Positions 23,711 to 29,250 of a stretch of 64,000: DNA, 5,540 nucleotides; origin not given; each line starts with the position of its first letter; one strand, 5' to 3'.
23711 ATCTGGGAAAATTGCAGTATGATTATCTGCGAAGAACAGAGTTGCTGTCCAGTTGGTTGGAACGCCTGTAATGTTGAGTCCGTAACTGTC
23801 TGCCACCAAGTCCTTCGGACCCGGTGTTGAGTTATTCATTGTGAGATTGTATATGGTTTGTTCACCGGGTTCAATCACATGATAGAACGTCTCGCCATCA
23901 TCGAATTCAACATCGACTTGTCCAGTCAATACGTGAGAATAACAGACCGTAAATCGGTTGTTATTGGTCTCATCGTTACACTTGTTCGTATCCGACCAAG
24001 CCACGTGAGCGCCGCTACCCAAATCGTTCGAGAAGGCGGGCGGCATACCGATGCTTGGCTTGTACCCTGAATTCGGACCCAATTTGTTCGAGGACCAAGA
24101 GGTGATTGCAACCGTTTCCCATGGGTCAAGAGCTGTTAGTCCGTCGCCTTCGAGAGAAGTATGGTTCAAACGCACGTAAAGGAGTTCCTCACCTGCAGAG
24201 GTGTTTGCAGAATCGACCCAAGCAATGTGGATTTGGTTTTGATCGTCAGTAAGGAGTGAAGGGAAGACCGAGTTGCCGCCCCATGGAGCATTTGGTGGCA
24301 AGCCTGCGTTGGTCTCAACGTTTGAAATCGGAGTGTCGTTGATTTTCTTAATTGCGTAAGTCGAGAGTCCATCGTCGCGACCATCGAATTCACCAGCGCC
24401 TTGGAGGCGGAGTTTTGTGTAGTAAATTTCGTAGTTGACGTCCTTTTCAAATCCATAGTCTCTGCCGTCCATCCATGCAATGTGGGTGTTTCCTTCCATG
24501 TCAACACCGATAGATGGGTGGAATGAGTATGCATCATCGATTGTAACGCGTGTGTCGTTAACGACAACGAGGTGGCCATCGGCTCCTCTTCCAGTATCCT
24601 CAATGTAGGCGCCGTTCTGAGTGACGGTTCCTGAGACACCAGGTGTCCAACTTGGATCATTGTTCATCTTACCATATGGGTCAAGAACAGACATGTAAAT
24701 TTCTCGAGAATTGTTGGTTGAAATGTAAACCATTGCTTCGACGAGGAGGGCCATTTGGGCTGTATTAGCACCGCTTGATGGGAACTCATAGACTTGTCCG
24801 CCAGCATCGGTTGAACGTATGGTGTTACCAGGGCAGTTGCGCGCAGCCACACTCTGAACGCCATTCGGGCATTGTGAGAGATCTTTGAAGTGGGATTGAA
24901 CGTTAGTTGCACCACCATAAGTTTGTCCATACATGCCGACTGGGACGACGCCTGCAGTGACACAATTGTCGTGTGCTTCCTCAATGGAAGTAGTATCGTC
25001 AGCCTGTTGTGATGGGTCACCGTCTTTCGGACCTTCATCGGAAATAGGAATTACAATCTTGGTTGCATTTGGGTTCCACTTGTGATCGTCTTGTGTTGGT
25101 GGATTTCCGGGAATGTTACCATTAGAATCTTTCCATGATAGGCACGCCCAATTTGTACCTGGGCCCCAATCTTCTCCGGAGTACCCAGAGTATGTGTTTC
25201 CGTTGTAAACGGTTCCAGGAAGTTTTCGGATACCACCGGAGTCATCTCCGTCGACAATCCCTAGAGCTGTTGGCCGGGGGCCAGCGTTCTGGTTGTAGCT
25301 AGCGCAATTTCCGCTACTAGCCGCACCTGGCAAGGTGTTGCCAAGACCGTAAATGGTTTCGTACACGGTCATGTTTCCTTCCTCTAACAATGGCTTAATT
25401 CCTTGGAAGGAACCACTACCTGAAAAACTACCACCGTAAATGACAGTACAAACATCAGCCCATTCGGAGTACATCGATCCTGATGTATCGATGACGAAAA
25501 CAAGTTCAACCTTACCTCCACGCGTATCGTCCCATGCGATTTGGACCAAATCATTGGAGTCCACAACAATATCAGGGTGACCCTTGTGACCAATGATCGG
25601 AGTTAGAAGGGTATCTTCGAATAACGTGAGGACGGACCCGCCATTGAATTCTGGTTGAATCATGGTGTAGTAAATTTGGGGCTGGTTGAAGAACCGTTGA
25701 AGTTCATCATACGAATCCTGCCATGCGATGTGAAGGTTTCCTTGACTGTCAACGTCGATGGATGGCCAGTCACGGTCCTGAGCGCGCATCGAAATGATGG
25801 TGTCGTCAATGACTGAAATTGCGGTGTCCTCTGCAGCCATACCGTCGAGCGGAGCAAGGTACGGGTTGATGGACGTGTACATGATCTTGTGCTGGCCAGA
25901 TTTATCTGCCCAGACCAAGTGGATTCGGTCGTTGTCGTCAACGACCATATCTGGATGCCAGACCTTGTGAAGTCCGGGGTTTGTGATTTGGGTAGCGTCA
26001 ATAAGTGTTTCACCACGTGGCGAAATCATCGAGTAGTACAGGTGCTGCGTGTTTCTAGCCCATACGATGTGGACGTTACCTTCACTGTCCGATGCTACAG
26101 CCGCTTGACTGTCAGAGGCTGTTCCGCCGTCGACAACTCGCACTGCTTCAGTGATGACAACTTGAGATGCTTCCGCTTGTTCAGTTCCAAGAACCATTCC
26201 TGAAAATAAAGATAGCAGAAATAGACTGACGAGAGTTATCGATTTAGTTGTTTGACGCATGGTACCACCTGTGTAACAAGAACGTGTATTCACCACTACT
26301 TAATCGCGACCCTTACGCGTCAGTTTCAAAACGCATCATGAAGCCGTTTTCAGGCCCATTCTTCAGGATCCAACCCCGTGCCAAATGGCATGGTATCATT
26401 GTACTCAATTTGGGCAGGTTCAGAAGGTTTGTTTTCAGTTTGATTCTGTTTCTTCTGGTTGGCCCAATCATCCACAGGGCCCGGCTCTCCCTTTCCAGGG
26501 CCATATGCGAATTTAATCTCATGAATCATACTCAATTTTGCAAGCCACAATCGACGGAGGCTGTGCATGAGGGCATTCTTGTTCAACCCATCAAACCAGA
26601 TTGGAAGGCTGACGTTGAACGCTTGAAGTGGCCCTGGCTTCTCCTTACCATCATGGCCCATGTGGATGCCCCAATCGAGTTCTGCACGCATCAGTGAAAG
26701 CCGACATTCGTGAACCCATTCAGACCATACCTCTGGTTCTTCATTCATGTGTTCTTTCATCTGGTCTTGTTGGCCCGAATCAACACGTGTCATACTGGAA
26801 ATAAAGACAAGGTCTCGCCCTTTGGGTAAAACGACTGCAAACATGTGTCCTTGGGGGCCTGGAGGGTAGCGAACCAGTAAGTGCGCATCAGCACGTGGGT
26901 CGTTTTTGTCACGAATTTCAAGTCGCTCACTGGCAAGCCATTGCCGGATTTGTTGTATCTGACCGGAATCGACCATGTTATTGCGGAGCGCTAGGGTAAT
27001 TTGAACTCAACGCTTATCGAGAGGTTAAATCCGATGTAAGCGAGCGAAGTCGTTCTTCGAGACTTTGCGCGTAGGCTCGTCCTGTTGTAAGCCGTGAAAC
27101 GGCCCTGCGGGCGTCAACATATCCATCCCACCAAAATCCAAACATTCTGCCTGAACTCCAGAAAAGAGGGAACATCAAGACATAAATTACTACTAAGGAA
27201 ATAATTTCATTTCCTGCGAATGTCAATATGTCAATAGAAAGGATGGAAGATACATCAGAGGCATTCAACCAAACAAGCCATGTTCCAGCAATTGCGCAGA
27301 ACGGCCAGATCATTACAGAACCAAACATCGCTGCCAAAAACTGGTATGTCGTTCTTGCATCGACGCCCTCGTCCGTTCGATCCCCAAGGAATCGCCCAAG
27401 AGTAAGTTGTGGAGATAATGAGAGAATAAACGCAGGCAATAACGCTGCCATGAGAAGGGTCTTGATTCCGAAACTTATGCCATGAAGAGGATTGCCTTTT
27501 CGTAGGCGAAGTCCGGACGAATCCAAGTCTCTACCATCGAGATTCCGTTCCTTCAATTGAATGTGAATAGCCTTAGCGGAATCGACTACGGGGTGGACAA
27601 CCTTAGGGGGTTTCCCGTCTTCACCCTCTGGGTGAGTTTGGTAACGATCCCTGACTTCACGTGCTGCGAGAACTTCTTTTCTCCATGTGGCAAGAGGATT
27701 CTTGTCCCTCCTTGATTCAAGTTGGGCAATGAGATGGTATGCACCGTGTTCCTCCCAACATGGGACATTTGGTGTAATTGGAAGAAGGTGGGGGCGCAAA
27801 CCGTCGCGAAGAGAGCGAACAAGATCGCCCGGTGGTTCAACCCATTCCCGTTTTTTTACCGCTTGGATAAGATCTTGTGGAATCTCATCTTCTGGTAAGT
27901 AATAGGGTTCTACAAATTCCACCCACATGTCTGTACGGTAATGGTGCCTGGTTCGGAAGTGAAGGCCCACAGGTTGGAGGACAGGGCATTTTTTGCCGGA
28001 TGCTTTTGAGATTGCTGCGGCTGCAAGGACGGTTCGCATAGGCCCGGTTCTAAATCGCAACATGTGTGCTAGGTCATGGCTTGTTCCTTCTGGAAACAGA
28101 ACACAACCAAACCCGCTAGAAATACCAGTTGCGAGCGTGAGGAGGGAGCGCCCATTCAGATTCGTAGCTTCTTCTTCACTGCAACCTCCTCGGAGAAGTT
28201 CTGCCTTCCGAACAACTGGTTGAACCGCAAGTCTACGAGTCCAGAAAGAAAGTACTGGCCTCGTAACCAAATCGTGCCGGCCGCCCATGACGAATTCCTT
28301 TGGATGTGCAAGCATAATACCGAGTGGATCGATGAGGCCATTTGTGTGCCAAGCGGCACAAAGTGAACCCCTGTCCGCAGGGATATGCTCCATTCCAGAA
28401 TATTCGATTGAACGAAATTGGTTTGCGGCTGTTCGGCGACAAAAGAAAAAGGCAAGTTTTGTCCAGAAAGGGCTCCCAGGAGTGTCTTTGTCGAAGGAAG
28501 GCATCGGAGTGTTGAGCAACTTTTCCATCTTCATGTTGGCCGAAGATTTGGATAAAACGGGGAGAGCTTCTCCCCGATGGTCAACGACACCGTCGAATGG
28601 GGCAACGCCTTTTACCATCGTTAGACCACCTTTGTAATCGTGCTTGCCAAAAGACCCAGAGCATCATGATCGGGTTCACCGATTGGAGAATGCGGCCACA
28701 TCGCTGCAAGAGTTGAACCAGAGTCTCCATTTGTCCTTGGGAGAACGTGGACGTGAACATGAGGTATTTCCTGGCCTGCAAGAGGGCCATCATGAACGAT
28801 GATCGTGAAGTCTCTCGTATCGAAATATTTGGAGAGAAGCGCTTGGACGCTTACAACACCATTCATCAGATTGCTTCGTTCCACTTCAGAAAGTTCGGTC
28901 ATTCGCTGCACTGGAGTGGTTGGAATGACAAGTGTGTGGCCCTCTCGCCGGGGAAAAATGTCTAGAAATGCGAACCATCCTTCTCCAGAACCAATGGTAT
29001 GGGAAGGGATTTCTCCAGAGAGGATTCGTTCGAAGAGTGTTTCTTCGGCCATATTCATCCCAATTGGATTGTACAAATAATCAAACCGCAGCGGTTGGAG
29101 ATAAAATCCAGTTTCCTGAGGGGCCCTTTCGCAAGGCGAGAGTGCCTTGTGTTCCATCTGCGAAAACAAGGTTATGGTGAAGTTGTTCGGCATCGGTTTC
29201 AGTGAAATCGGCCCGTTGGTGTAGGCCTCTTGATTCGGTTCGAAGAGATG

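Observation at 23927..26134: Seven-repeat propeller-like region interrupted by a vWA (MIDAS) domain: integrin-alpha-I-like topology in an archaeal surface giant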

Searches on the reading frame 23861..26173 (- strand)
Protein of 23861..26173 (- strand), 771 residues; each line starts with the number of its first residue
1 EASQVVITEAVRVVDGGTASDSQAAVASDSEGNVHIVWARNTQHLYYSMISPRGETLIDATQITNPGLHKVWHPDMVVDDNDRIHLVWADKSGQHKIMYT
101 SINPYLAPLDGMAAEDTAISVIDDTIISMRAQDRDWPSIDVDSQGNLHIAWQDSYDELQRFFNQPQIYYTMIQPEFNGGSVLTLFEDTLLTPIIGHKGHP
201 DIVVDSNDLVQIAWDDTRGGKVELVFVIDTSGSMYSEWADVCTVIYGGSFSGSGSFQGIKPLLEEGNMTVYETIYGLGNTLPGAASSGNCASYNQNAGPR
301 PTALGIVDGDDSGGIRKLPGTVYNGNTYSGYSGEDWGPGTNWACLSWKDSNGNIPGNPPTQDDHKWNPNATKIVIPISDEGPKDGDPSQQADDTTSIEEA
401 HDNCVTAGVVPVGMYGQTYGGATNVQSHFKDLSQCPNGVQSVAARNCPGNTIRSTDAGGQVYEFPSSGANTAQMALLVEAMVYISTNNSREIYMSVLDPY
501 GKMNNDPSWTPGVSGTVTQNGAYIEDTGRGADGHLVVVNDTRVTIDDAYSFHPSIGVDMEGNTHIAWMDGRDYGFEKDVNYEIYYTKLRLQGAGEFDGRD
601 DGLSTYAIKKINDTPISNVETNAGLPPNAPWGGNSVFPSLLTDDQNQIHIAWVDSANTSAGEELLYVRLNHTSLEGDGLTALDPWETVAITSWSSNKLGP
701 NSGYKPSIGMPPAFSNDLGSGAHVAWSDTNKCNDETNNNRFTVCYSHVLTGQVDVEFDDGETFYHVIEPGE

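Call 20: search_protein_representatives(protein=window:23861-26173:-)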
Query: 771 residues. Proteins with E-value up to 0.001 (for the whole library): 1382; up to 1e-10: 527; up to 1e-30: 80. The best 150 are listed.
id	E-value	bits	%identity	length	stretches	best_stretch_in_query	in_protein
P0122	0.0e+00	1030.4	59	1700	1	2-771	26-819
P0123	1.5e-290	982.4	61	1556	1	2-771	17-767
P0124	6.2e-254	861.3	52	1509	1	12-770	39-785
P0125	1.9e-207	707.5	46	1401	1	15-771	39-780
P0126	1.1e-195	668.7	46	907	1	18-771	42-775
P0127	3.4e-188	643.9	46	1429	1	15-771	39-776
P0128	3.6e-176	604.1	42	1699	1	19-770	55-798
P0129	5.1e-153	527.5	95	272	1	1-241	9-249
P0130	2.5e-127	442.6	79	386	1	110-346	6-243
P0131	7.5e-126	437.7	43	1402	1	23-611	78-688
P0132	3.0e-119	415.8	38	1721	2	23-468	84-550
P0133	6.0e-117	408.2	42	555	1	4-518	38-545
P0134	4.9e-109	382.1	35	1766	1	19-735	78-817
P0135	1.0e-103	364.4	33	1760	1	21-770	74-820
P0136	5.3e-101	355.5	41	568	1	24-555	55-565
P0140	6.3e-86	305.6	33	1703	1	24-771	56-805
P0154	7.1e-53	196.3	56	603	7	536-592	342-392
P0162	1.8e-47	178.4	32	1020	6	10-233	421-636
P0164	7.5e-45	169.8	46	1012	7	120-173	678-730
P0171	2.6e-41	158.1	48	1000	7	536-592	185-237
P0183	2.5e-35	138.3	41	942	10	539-584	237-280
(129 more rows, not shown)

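Call 23: search_protein_families(library=pfam, proteins=[P0134, P0135, P0140, P0154, P0164, P0171, P0183, P0162], max_evalue=0.01)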
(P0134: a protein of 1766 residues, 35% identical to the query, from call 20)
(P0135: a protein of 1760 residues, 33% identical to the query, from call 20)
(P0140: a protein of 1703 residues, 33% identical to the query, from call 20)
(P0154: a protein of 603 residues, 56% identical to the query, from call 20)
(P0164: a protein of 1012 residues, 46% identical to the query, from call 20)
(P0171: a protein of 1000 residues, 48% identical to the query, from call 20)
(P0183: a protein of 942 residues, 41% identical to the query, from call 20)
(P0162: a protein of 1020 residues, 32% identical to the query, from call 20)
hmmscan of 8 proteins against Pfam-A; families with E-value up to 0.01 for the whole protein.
P0134 (1766 aa): 2 families
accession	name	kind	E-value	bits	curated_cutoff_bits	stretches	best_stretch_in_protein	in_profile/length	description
PF07705.17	CARDB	-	2.2e-08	34.6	22.7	1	1492-1601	2-100/101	CARDB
PF10633.15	NPCBM_assoc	-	2.3e-07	31.3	24.4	0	1234-1304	1-71/78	NPCBM-associated, NEW3 domain of alpha-galactosidase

P0135 (1760 aa): 6 families
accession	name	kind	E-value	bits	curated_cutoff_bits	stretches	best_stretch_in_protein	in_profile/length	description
PF10633.15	NPCBM_assoc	-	1e-07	32.5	24.4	0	983-1027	30-76/78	NPCBM-associated, NEW3 domain of alpha-galactosidase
PF11614.14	FixG_C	-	1.2e-05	25.8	25.6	0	1214-1278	36-102/119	IG-like fold at C-terminal of FixG, putative oxidoreductase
PF07705.17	CARDB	-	5e-05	23.9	22.7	0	1459-1540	2-71/101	CARDB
PF02883.26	Alpha_adaptinC2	-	0.0028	18.4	27.6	0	783-844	33-94/111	Adaptin C-terminal domain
PF15892.11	BNR_4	-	0.0029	17.4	27.3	0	611-709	156-248/272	BNR repeat-containing family member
PF14016.12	DUF4232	-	0.0031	18.1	27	0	970-1037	55-107/129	Domain of unknown function (DUF4232)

P0140 (1703 aa): 4 families
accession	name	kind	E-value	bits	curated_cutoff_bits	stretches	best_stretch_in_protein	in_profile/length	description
PF10633.15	NPCBM_assoc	-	3.3e-07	30.8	24.4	1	1188-1262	2-76/78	NPCBM-associated, NEW3 domain of alpha-galactosidase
PF23619.1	Ig_VWA7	-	3e-06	27.9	27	0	1184-1263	9-86/104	VWA7 Ig-like domain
PF07705.17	CARDB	-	0.00041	20.9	22.7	0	1445-1552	2-98/101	CARDB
PF15892.11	BNR_4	-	0.00048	20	27.3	0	626-685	25-72/272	BNR repeat-containing family member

P0154 (603 aa): 4 families
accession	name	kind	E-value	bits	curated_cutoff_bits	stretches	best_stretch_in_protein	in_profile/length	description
PF13385.13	Laminin_G_3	-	5.2e-25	88.8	27.6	1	82-229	1-151/151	Concanavalin A-like lectin/glucanases superfamily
PF15892.11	BNR_4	-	2.9e-13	50.3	27.3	0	349-387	218-257/272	BNR repeat-containing family member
PF06739.17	SBBP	-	9.1e-09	35.6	20.5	0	509-528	10-29/38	Beta-propeller repeat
PF08770.17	SoxZ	-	0.00047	20.2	25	0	349-380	56-92/98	Sulphur oxidation protein SoxZ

P0164 (1012 aa): 5 families
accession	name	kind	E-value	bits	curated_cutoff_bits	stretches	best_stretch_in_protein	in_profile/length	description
PF00082.27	Peptidase_S8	-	7.9e-50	170.2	21.8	1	226-491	1-273/288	Subtilase family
PF05922.21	Inhibitor_I9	-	1.2e-06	29.5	21.2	1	141-199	21-80/82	Peptidase inhibitor I9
PF08770.17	SoxZ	-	0.00078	19.5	25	0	632-663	55-91/98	Sulphur oxidation protein SoxZ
PF23044.1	SH3-C_UBE2O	-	0.0017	18.6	21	0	755-771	32-48/68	UBE2O, ubiquitin binding SH3-C domain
PF01197.23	Ribosomal_L31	-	0.0094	16.6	27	0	741-773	19-51/65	Ribosomal protein L31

P0171 (1000 aa): 11 families
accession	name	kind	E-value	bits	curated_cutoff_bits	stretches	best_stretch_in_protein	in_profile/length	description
PF07705.17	CARDB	-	1e-10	42.1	22.7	1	866-963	2-93/101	CARDB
PF00561.26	Abhydrolase_1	-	5.3e-10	39.8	25.8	1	403-516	2-108/245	alpha/beta hydrolase fold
PF01674.24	Lipase_2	-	3.1e-07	30.6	20.3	1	402-497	2-97/219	Lipase (class 2)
PF24096.1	DUF7379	-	5.1e-07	30.3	33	1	470-535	65-136/191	Domain of unknown function (DUF7379)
PF02089.21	Palm_thioest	-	3.5e-06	27.4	26.8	1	460-515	53-113/254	Palmitoyl protein thioesterase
PF07819.20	PGAP1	-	2.1e-05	24.8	24.3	1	469-519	85-136/233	PGAP1-like alpha/beta domain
PF05057.20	DUF676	-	2.2e-05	24.5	20.3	1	404-496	8-99/217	Putative serine esterase (DUF676)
PF12697.13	Abhydrolase_6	-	0.00041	21.5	26.3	1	404-506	1-91/217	Alpha/beta hydrolase family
PF02450.21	LCAT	-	0.0012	18.6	21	1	457-517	104-167/392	Lecithin:cholesterol acyltransferase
PF04616.20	Glyco_hydro_43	-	0.0039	17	32.2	0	201-253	123-176/288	Glycosyl hydrolases family 43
PF12146.15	Hydrolase_4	-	0.0079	15.9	27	0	404-506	7-105/239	Serine aminopeptidase, S33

P0183 (942 aa): 4 families
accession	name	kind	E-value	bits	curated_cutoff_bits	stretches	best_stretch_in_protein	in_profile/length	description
PF15892.11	BNR_4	-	1.3e-23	84.1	27.3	1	287-367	80-169/272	BNR repeat-containing family member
PF06739.17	SBBP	-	6.4e-13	48.9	20.5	0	748-767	9-28/38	Beta-propeller repeat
PF13860.13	FlgD_ig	-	4e-07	30.4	27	1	875-929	21-75/79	FlgD Ig-like domain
PF18962.6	Por_Secre_tail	-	1.9e-06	28.5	27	1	860-940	3-75/75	Secretion system C-terminal sorting domain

P0162 (1020 aa): 16 families
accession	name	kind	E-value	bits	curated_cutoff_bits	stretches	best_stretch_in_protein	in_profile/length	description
PF13088.12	BNR_2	-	2e-24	86.9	31.4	3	296-501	82-275/277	BNR repeat-like domain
PF04616.20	Glyco_hydro_43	-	3.4e-20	73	32.2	4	222-304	74-158/288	Glycosyl hydrolases family 43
PF15892.11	BNR_4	-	8.5e-20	71.7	27.3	2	46-250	38-262/272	BNR repeat-containing family member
PF24316.1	Tli3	-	1e-08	36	27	0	401-443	79-122/129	T6SS Tli3 immunity protein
PF06739.17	SBBP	-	2.8e-08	34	20.5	0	548-561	16-29/38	Beta-propeller repeat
PF15889.10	DUF4738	-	5.2e-08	33.3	23.9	0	239-270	105-136/146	Domain of unknown function (DUF4738)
PF17996.7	CE2_N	-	3.3e-07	30.8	27.9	0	600-639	51-92/108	Carbohydrate esterase 2 N-terminal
PF25788.1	Ig_Rha78A_N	-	6.3e-07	30.1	27.4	1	816-912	17-95/105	Rha78A-like, N-terminal immunoglobulin domain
PF13859.12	BNR_3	-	7.3e-07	29.3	27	0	234-323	23-115/308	BNR repeat-like domain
PF07494.17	Reg_prop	-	3.2e-06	27.1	20.4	0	544-561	4-21/24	Two component regulator propeller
PF05345.18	He_PIG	-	8.6e-06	26.6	24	1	926-1018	1-95/96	Putative Ig domain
PF14626.12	RNase_Zc3h12a_2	-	0.00029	21.5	23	0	274-303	78-107/122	Zc3h12a-like Ribonuclease NYN domain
PF02012.26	BNR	-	0.0013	18.8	27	0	136-144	3-11/12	BNR/Asp-box repeat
PF25021.1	TEN_NHL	-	0.0015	18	27.1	0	586-625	247-286/357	Teneurin NHL domain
PF09217.15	EcoRII-N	-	0.0039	17.4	25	0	139-202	4-67/154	Restriction endonuclease EcoRII, N-terminal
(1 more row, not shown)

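Call 54: find_encoding_contigs(protein=P0122, flank=8000, max_places=2)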
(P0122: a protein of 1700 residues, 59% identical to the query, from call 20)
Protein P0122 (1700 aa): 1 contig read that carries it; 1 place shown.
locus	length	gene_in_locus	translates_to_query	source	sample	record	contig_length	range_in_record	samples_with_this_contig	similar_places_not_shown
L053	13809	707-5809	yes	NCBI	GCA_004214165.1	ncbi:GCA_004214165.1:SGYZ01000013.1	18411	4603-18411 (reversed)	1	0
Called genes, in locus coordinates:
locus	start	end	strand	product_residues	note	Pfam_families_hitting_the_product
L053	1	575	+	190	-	PF10061:DUF2299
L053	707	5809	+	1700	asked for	PF10633:NPCBM_assoc (faint), PF07705:CARDB (faint)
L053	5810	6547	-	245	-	PF01022:HTH_5, PF12840:HTH_20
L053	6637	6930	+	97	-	-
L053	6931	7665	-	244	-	-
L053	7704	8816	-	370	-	PF04406:TP6A_N, PF20768:Topo_VI_alpha, PF21180:TOP6A-Spo11_Toprim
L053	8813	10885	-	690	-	PF02518:HATPase_c, PF13589:HATPase_c_3, PF09239:Topo-VIb_trans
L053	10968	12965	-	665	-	PF00694:Aconitase_C, PF00330:Aconitase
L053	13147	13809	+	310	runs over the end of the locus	PF08271:Zn_Ribbon_TF, PF00382:TFIIB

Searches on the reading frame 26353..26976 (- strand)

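Call 26: search_protein_families(library=pfam, proteins=[window:26353-26976:-], max_evalue=0.01)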
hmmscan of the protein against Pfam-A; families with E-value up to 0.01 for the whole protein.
window:26353-26976:- (208 aa): 1 family
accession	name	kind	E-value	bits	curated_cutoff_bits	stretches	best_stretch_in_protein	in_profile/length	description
PF10061.14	DUF2299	-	1.4e-13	51.2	22.8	1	9-151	1-135/138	Uncharacterized conserved protein (DUF2299)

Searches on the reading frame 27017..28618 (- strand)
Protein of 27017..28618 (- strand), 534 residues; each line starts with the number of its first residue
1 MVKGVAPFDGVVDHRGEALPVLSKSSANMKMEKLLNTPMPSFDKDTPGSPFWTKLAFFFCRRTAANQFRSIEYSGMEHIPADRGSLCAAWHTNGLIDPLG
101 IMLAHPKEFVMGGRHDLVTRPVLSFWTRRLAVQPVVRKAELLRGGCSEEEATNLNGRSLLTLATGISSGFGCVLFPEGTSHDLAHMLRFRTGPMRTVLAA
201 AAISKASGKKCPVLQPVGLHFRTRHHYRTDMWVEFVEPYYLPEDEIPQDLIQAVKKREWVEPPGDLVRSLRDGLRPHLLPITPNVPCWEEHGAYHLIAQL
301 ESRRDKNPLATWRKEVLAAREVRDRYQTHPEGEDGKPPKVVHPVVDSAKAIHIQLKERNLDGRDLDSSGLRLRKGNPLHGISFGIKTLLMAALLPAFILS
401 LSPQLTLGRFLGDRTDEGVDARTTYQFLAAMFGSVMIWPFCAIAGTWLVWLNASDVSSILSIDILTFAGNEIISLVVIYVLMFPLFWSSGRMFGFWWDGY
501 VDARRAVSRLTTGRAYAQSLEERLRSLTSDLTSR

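Call 26: search_protein_families(library=pfam, proteins=[window:27017-28618:-], max_evalue=0.01)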
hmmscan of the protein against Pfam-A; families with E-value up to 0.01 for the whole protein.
window:27017-28618:- (534 aa): 1 family
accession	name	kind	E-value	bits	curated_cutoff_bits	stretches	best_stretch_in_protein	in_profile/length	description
PF01553.26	Acyltransferase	-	2.7e-09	37.3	23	1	71-212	2-125/132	Acyltransferase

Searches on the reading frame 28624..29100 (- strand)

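Call 26: search_protein_families(library=pfam, proteins=[window:28624-29100:-], max_evalue=0.01)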
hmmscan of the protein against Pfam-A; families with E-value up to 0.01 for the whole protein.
window:28624-29100:- (159 aa): 2 families
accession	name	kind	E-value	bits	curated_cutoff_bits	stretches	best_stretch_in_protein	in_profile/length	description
PF01230.28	HIT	-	9.3e-23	81.2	21.5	1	29-124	2-97/98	HIT domain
PF11969.13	DcpS_C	-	1e-08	36.1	24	1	21-121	2-101/114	Scavenger mRNA decapping enzyme C-term binding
